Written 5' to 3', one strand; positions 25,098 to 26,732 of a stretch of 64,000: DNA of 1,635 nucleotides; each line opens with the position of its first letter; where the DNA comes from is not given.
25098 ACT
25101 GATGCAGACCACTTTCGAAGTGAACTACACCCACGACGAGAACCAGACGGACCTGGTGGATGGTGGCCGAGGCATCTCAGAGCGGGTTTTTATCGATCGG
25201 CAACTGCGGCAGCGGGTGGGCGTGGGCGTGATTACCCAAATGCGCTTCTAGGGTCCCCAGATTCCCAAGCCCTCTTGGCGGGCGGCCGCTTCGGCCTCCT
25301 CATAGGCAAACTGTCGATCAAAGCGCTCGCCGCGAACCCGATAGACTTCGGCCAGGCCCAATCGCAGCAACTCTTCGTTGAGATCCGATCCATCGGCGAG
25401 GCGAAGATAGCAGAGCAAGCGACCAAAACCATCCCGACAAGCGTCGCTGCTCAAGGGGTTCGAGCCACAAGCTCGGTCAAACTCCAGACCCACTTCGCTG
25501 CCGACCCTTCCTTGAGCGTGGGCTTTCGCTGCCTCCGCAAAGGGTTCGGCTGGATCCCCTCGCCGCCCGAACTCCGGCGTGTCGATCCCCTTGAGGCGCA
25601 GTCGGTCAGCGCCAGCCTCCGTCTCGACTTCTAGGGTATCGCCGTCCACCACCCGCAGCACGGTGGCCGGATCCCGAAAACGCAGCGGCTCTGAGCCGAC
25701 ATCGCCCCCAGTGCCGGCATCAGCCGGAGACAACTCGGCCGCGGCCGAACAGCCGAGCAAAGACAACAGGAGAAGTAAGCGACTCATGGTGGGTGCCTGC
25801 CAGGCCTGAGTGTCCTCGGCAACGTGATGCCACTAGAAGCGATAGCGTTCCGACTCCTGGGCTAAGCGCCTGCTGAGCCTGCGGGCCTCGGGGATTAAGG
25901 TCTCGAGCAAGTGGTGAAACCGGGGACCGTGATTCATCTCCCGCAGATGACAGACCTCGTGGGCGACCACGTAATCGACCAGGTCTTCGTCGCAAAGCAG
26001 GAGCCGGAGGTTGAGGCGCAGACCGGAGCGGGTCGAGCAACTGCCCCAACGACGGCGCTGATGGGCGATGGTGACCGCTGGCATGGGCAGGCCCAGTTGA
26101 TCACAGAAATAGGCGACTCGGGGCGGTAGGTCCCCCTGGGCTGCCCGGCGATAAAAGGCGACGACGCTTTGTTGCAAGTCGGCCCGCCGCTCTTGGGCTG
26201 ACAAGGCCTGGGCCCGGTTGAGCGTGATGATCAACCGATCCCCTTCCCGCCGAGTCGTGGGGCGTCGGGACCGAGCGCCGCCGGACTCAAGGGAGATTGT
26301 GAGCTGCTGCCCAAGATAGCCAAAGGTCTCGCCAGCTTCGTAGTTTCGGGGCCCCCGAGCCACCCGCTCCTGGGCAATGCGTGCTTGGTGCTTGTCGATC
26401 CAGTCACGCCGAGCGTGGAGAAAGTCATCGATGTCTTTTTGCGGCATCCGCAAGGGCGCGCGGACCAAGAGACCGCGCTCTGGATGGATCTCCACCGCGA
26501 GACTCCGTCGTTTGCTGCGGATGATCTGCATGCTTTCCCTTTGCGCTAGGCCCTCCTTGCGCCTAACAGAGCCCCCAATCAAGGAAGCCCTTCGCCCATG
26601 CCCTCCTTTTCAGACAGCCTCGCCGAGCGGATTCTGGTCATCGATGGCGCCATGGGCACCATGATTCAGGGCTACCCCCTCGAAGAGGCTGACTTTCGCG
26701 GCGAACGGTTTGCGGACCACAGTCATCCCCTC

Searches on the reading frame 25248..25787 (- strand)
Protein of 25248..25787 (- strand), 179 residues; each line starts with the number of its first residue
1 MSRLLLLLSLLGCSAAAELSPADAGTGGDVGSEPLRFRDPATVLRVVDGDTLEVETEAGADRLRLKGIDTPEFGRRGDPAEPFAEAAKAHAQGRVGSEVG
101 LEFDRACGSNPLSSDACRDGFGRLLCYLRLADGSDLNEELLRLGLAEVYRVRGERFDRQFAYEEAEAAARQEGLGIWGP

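Call 17: search_protein_families(library=pfam, proteins=[window:25248-25787:-], max_evalue=0.00001)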
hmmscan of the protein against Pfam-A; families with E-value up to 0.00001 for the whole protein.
window:25248-25787:- (179 aa): 1 family
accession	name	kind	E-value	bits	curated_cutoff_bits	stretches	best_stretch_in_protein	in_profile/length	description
PF00565.23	SNase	-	1.7e-17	64.2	21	1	62-177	1-105/107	Staphylococcal nuclease homologue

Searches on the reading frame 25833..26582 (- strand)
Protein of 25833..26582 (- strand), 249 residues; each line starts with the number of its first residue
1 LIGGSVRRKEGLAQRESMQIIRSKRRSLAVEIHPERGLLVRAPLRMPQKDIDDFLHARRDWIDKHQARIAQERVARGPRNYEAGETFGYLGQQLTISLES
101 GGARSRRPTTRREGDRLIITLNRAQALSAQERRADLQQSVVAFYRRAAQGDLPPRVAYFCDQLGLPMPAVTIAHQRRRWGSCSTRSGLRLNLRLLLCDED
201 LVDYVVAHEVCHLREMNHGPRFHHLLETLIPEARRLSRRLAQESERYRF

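Call 16: search_protein_families(library=pfam, proteins=[window:25833-26582:-], max_evalue=0.00001)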
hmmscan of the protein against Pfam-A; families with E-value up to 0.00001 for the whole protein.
window:25833-26582:- (249 aa): 1 family
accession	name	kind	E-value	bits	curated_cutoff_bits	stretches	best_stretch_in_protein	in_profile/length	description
PF01863.23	YgjP-like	-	2e-52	178.7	26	1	26-242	1-206/207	YgjP-like, metallopeptidase domain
